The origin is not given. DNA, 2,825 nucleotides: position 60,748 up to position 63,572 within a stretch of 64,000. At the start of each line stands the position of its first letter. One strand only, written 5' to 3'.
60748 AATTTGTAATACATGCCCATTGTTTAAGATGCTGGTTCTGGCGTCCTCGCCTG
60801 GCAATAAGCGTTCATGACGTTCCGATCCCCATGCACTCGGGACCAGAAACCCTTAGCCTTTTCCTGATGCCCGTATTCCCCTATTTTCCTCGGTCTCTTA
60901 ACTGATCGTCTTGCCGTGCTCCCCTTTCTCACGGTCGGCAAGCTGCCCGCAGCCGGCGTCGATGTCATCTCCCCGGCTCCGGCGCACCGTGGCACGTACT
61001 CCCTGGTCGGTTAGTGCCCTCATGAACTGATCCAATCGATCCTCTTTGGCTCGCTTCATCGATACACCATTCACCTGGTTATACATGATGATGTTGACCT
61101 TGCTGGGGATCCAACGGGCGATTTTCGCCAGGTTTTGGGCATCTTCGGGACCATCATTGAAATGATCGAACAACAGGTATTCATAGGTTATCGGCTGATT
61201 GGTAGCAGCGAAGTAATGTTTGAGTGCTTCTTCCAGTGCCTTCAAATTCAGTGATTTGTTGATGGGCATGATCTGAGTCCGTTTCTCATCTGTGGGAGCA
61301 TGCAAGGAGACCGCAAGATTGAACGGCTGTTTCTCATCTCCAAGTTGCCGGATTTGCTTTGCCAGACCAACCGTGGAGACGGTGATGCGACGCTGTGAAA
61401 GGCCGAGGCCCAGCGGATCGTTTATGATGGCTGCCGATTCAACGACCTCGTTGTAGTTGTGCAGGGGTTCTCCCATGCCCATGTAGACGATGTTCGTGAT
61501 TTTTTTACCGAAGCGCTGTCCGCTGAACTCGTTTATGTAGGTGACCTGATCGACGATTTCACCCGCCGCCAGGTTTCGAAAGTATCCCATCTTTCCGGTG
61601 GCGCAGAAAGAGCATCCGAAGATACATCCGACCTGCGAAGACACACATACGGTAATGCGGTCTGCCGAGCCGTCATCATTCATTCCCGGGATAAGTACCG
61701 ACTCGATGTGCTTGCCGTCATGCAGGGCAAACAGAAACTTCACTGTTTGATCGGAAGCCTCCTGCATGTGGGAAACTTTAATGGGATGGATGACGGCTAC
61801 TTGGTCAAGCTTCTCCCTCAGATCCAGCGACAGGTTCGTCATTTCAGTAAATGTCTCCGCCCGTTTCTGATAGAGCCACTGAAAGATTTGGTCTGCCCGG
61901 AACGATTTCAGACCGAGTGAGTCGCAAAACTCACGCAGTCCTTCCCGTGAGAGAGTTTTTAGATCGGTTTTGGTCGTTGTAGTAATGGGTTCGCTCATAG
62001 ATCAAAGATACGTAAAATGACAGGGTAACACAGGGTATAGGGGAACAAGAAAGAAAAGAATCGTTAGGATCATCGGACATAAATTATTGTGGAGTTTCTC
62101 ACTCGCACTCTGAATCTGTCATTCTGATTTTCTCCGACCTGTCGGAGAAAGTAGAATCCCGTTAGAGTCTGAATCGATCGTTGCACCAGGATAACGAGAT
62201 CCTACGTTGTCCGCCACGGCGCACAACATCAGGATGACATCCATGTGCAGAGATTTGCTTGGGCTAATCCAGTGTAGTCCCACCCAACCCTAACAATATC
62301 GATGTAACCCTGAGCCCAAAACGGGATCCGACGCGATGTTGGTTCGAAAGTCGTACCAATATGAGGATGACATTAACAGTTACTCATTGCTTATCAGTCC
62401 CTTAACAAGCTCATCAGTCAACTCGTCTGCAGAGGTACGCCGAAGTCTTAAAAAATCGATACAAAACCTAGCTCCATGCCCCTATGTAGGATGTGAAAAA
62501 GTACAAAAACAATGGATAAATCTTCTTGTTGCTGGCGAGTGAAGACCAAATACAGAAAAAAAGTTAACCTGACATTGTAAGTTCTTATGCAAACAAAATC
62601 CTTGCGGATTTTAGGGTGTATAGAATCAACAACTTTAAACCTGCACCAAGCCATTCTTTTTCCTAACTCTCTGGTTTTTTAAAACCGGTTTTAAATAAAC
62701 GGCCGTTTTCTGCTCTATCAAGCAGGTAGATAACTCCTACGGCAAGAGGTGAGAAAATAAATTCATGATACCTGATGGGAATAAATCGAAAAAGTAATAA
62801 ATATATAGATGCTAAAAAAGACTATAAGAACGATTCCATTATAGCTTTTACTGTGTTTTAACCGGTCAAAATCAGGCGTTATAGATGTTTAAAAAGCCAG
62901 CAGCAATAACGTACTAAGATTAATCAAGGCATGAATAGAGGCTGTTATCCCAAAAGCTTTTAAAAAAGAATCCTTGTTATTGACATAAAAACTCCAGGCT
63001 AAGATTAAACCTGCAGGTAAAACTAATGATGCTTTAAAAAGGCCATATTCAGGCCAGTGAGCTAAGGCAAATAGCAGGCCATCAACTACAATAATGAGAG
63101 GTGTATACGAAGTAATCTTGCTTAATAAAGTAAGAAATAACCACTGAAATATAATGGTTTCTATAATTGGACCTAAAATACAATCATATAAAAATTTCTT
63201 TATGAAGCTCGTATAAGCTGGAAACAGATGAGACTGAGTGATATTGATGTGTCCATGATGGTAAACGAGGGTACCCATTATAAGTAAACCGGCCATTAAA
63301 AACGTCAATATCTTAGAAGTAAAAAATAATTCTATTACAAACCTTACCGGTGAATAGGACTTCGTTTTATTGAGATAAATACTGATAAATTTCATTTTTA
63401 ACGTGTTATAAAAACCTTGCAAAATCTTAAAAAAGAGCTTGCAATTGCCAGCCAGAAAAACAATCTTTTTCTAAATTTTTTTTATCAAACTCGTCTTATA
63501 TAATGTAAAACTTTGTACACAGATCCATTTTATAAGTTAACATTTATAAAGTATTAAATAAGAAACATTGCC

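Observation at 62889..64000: Two tandem double-glycine-leader peptide genes plus a CPBP/Abi protease gene in an AT-rich edge segment: a putative (two-peptide?) bacteriocin locus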

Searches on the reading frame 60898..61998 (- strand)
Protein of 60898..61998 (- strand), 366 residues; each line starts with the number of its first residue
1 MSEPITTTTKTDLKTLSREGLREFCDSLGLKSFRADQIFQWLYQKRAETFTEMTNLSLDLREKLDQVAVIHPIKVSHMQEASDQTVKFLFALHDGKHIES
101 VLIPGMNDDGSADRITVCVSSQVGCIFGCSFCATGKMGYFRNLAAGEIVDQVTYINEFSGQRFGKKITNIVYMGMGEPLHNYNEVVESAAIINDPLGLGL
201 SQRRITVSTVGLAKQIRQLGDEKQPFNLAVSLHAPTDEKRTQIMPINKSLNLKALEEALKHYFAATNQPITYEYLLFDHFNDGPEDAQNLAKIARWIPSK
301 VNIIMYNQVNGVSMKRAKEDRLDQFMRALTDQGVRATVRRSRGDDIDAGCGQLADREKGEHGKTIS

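Call 8: find_encoding_contigs(protein=window:60898-61998:-, flank=10000, max_places=6)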
Protein window:60898-61998:- (366 aa): no gene with exactly this product is on record in the collection.

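Call 24: find_related_loci(query=window:60898-61998:-, collection=genome_contigs, flank=10000)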
Query window:60898-61998:- (366 aa) in genome_contigs; peptide patterns used: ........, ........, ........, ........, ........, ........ (x = any residue, [..] = any of these).
600 stretches matched a pattern (row limit reached: there are more); 592 encode a relative of the query (tblastn E <= 1e-3); the best 80 are kept; 80 distinct loci.
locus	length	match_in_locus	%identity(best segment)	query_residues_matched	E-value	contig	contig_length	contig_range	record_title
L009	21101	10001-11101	67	3-366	4e-170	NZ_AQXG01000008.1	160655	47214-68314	Gracilimonas tropica DSM 19535 B151DRAFT_scaffold_7.8_C, whole genome shotgun sequence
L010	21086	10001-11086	67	8-366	2e-168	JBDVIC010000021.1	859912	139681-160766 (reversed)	MAG: Balneola sp. isolate CB.01.F.D3_159_009 CB_01_F_D3_159_009_000000000043, whole genome shotgun sequence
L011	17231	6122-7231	67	1-366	3e-168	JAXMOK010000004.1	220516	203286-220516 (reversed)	MAG: Balneolaceae bacterium isolate EC_MBin.52 ECX_132CoAssmbCtg, whole genome shotgun sequence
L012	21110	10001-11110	67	1-366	1e-166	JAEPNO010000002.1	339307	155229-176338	MAG: Balneolaceae bacterium isolate HXMU1420-13 NODE_2_length_339307_cov_9.929181, whole genome shotgun sequence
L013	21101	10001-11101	65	3-366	6e-166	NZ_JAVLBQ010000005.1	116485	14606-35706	MAG: Gracilimonas sp. isolate Uz-K11-12 NODE_5_length_116485_cov_6.147043, whole genome shotgun sequence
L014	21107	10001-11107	65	1-366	1e-164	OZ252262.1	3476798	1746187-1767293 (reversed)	MAG: Balneolaceae bacterium isolate faeea5ec-903c-412a-b0fb-6eb73e0da57e genome assembly, chromosome: 1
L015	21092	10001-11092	66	3-366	2e-164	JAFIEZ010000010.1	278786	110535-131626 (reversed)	MAG: Bacteroidetes bacterium isolate coassembly_bin.10 k141_32132, whole genome shotgun sequence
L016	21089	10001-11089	65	7-366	9e-164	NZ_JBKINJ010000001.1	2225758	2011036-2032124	Gracilimonas sp. Q87 Scaffold1_1, whole genome shotgun sequence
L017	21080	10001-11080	65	10-366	1e-163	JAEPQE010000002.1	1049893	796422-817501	MAG: Balneolaceae bacterium isolate HXMU1428-16 NODE_2_length_1049893_cov_15.589540, whole genome shotgun sequence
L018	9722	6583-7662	67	10-366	3e-163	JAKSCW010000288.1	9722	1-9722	MAG: Balneolales bacterium isolate MAG.339 k141_726841, whole genome shotgun sequence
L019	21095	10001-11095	64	5-366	3e-163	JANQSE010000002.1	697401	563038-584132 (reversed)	MAG: Balneola sp. isolate IP29b_bin.89 k99_3489963, whole genome shotgun sequence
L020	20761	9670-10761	65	6-366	1e-162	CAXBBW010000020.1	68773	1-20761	MAG TPA_asm: uncultured Balneolaceae bacterium isolate ERR2762135_binner13_Refined_12 genome assembly, contig: ERZ342183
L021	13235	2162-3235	65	10-365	2e-162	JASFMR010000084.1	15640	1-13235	MAG: Balneolaceae bacterium isolate D0817S02metaG_Bin_292 D0817S02metaG_FD_scaffold_484_c1, whole genome shotgun sequenc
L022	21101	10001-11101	64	1-366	4e-161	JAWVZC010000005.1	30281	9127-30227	MAG: Balneolaceae bacterium isolate HN14.bin.19 k141_205955_length_30281_cov_8.7389, whole genome shotgun sequence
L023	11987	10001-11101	64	1-366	1e-160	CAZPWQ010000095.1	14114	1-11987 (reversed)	MAG TPA_asm: uncultured Balneolaceae bacterium isolate SRP284430_co1_47 genome assembly, contig: NODE_2912_length_14114_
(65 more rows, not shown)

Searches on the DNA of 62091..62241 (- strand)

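Call 81: build_rna_model(alignment_id=A4)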
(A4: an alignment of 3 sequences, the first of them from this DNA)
Model R1 built from alignment A4 (3 sequences, 156 columns); structure: RNAalifold consensus.
model positions 152; base pairs 50; branch points 3; effective number of sequences 0.85; information 0.59 bits per position. Calibrated on 0.2 Mb of random sequence (short: E-values are rough).
structure used (alignment columns):
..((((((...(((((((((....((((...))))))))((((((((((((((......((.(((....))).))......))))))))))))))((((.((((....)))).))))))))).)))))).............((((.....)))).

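Call 82: search_with_rna_model(model_id=R1, sources=[window, L009, L010, L011, L012, L013, L014, L015, L016, L017, L018, L019, L020, L021, L022, L023, L024, L025, L026, L027, L028, L029, L030, L031, L032, L033, L034, L035, L036, L037, L038, L039, L040, L001, L005, L089, L092, L098], max_evalue=1)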
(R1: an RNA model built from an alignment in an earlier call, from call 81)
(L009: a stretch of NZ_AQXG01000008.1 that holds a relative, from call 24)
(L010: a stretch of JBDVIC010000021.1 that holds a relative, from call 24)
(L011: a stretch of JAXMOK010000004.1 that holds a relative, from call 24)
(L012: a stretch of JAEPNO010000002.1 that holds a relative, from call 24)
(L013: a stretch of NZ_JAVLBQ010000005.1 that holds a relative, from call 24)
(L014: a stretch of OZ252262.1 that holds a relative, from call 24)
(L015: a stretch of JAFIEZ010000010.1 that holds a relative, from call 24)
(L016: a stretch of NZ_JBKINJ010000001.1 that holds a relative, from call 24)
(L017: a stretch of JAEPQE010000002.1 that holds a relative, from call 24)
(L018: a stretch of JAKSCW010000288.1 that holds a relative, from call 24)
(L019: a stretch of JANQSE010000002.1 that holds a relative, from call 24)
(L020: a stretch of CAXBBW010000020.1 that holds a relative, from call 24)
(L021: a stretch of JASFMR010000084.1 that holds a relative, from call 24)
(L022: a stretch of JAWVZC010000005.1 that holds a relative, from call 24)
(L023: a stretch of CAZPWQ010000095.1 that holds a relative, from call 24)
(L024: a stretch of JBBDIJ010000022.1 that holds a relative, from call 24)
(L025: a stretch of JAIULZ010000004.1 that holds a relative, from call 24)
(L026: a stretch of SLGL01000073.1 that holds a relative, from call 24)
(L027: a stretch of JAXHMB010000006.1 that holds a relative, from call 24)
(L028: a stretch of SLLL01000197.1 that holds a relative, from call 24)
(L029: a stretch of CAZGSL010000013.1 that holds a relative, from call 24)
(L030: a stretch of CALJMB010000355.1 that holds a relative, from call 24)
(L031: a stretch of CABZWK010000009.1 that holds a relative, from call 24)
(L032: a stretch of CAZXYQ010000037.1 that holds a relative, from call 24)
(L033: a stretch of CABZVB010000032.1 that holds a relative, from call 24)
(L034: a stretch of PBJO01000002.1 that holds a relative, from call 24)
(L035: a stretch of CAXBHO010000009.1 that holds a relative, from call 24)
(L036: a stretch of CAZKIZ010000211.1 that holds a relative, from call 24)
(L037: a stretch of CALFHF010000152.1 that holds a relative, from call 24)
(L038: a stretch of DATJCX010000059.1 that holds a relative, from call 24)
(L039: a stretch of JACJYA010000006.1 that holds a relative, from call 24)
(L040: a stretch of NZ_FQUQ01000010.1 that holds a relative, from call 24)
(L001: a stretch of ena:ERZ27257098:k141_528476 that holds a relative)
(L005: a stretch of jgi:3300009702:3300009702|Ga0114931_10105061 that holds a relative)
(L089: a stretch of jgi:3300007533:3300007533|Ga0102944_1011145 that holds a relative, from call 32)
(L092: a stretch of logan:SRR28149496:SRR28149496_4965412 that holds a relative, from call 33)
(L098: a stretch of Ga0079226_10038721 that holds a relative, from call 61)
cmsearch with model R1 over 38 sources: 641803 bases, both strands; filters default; matches with E-value up to 1: 8.
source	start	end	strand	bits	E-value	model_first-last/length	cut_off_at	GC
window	62091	62241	-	173.7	2.7e-49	1-152/152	no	0.5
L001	4037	4190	+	172.6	5.9e-49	1-152/152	no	0.49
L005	1972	2125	+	162.5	6.2e-46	1-152/152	no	0.47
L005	1943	2100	-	67.1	2.3e-17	1-152/152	no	0.46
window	62115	62270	+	66.6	3.2e-17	1-152/152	no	0.49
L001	4008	4165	-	63.4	2.9e-16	1-152/152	no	0.47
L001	5554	5720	-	26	4.8e-05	1-152/152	no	0.5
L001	5555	5738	+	16.4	0.035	1-152/152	no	0.49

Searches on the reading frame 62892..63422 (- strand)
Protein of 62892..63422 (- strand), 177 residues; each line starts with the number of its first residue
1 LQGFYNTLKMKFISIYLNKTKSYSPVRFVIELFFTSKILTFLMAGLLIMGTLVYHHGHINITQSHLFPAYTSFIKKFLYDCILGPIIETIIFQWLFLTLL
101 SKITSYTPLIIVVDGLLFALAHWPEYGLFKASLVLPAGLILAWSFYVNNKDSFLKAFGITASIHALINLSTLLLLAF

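Call 4: search_protein_families(library=pfam, proteins=[window:62892-63422:-], max_evalue=10)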
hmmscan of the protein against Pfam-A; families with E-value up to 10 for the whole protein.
seq(177 aa): 1 family
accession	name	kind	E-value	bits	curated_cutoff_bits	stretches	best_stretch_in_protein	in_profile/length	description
PF02517.21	Rce1-like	-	1.4e-09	38.6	22.4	1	74-169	5-92/93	Type II CAAX prenyl endopeptidase Rce1-like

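Call 5: search_protein_families(library=ncbifam, proteins=[window:62892-63422:-], max_evalue=10)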
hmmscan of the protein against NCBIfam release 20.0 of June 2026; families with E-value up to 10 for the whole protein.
seq(177 aa): 1 family
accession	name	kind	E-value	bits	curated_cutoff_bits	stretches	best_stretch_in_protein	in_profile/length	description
NF033192.3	CPBP_JDVT_MrtJ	equivalog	0.0021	18.7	75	1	82-173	6-97/98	JDVT-CTERM system glutamic-type intramembrane protease MrtJ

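Call 7: find_encoding_contigs(protein=window:62892-63395:-, flank=10000, max_places=6)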
Protein seq(168 aa) (168 aa): no gene with exactly this product is on record in the collection.

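Call 31: find_homologous_proteins(query=window:62892-63395:-, max_evalue=0.001)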
Query seq(168 aa) (168 aa): 7 proteins with E <= 0.001 among 103 candidates.
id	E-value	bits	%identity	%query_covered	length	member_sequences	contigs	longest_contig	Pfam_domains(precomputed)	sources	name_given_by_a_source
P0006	2.3e-98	345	98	100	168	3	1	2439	PF02517.22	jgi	-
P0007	5.3e-87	308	89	100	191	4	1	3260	PF02517.22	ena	-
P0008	2.2e-81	290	83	99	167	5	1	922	PF02517.22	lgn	-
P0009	1.1e-64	236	87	80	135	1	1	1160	PF02517.22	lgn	-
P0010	1.0e-29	122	44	95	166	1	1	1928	PF02517.22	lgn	-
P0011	5.3e-27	113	43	95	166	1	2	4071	PF02517.22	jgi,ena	-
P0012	3.0e-26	111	44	98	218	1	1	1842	PF02517.22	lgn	-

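Call 32: find_encoding_contigs(protein=P0011, flank=10000, max_places=4)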
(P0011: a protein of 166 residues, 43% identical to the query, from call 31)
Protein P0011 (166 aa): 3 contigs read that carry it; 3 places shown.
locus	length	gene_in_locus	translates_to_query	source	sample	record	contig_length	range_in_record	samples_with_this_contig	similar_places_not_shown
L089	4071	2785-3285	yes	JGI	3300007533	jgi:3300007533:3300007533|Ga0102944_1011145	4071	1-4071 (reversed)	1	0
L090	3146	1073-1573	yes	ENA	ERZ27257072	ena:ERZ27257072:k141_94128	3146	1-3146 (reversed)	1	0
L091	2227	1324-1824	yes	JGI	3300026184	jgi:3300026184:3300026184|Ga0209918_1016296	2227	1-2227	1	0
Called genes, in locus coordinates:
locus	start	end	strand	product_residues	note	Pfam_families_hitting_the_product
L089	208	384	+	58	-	-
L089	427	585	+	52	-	-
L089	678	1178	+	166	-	PF02517:Rce1-like (weak)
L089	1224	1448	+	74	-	-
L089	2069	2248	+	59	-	-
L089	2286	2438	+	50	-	-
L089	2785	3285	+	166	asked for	PF02517:Rce1-like (weak)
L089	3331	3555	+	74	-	-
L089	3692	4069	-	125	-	?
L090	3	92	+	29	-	?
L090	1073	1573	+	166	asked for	PF02517:Rce1-like (weak)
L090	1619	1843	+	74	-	-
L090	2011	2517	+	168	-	-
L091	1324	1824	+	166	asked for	PF02517:Rce1-like (weak)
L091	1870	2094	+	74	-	-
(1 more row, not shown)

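Call 33: find_encoding_contigs(protein=P0010, flank=10000, max_places=4)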
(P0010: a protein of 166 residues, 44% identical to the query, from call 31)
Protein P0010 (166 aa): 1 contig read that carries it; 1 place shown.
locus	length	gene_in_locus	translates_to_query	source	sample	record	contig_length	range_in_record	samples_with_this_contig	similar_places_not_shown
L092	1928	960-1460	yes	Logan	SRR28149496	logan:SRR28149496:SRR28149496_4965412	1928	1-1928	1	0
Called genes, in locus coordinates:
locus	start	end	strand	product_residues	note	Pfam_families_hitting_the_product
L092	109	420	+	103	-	-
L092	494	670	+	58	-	-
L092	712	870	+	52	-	-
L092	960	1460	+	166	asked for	PF02517:Rce1-like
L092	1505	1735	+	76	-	-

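Call 61: find_related_loci(query=A3, collection=metagenome_contigs, flank=10000)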
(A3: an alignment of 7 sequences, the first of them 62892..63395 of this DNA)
Query A3 (168 aa) in metagenome_contigs; peptide patterns used: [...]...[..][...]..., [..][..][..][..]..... (x = any residue, [..] = any of these).
86 stretches matched a pattern; 8 encode a relative of the query (tblastn E <= 1e-3); 8 distinct loci.
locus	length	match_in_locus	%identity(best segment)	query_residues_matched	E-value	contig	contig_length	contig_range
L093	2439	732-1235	98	1-168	1e-110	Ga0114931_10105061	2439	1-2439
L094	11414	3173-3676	88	1-168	4e-89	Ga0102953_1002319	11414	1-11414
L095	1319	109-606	83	1-166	4e-88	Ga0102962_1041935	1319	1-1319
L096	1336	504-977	44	1-159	5e-36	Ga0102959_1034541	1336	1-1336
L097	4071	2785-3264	43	1-160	1e-34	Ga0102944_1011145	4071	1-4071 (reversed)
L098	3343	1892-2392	45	1-168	3e-34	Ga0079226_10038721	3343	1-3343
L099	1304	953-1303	41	1-116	1e-14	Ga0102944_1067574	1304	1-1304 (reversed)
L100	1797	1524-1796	36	1-90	5e-11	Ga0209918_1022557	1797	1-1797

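Call 63: predict_structure(alignment_id=A3)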
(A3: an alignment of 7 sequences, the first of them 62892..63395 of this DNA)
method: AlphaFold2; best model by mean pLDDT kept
length: 168 residues; sequences in the alignment: 7
mean_pLDDT: 64.2   pTM: 0.52
mean pLDDT of the five models: 64.2, 63.5, 61.9, 55.7, 49.9
residues with pLDDT >= 90: 0; 70-90: 50; 50-70: 103; < 50: 15
segments of 3 or more residues with pLDDT < 50: 14-18, 20-22
pLDDT, mean of each block of 10 residues (from residue 1): 55 49 50 57 56 53 67 68 72 81 81 72 71 67 60 68 63
secondary structure, 60 per line:
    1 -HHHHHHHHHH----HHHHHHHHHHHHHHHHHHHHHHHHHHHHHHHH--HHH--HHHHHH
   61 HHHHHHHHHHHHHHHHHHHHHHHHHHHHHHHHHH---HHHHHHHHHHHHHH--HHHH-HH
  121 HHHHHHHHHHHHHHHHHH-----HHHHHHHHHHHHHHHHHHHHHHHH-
elements in order: H2-11 H16-47 H55-94 H98-111 H114-117 H119-138 H144-167

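Call 70: fold_search(model_id=the predicted structure, library=pdb)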
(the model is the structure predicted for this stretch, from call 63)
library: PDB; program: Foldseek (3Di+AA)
matches with E <= 10: 43; with E <= 0.001: 0
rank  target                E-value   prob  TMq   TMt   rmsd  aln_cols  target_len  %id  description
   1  6hwh_W                1.6e+00  0.12  0.24  0.22  11.6       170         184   15  Structure of a functional obligate respiratory supercomplex from Mycobacterium smegmatis (released 2018-11-07)
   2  8oyw                  2.6e+00  0.06  0.17  0.17  10.7       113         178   16  De novo designed rhomboid protease-like fold RPF_9 (released 2023-10-18)
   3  9c7u_C                2.7e+00  0.04  0.18  0.16  19.8       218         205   12  Structure of the human truncated BOS complex in GDN (released 2024-08-21)
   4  9jk7_A                3.9e+00  0.07  0.19  0.11  13.9       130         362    9  Human VANGL2 hexamer (released 2024-12-25)
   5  2zy9_B                4.1e+00  0.15  0.41  0.21   6.8       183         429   14  Improved crystal structure of magnesium transporter MgtE (released 2009-12-01)
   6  3fbz_C                4.3e+00  0.10  0.25  0.31   8.9       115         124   15  Crystal structure of ORF140 of the archaeal virus Acidianus Filamentous Virus 1 (AFV1) (released 2009-11-10)
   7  7f02_C                4.6e+00  0.04  0.17  0.13  14.6       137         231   15  Cytochrome c-type biogenesis protein CcmABCD from E. coli (released 2022-11-09)
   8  3fbz_D                5.1e+00  0.08  0.27  0.33   9.2       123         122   15  Crystal structure of ORF140 of the archaeal virus Acidianus Filamentous Virus 1 (AFV1) (released 2009-11-10)
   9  8zou_N6               5.6e+00  0.06  0.19  0.19  12.8       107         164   17  Respirasome open state 2 in presence of metformin (SC-MetO2) (released 2025-11-19)
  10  2vhb_A                5.6e+00  0.05  0.18  0.21  11.4       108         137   16  AZIDE ADDUCT OF THE BACTERIAL HEMOGLOBIN FROM VITREOSCILLA STERCORARIA (released 1998-02-25)
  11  6zkd_J                5.6e+00  0.04  0.14  0.14  11.1       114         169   15  Complex I during turnover, open1 (released 2020-10-07)
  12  8ce1_C                5.6e+00  0.04  0.18  0.14  11.2       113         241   12  Cytochrome c maturation complex CcmABCD (released 2023-09-06)
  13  5z62_C                5.9e+00  0.04  0.23  0.18  11.1       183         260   13  Structure of human cytochrome c oxidase (released 2019-02-27)
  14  2wy4                  6.2e+00  0.08  0.18  0.20   8.6        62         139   18  Structure of bacterial globin from Campylobacter jejuni at 1.35 A resolution (released 2010-02-16)
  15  3j9x_1                6.2e+00  0.08  0.26  0.31   9.8       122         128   11  A Virus that Infects a Hyperthermophile Encapsidates A-Form DNA (released 2015-06-03)
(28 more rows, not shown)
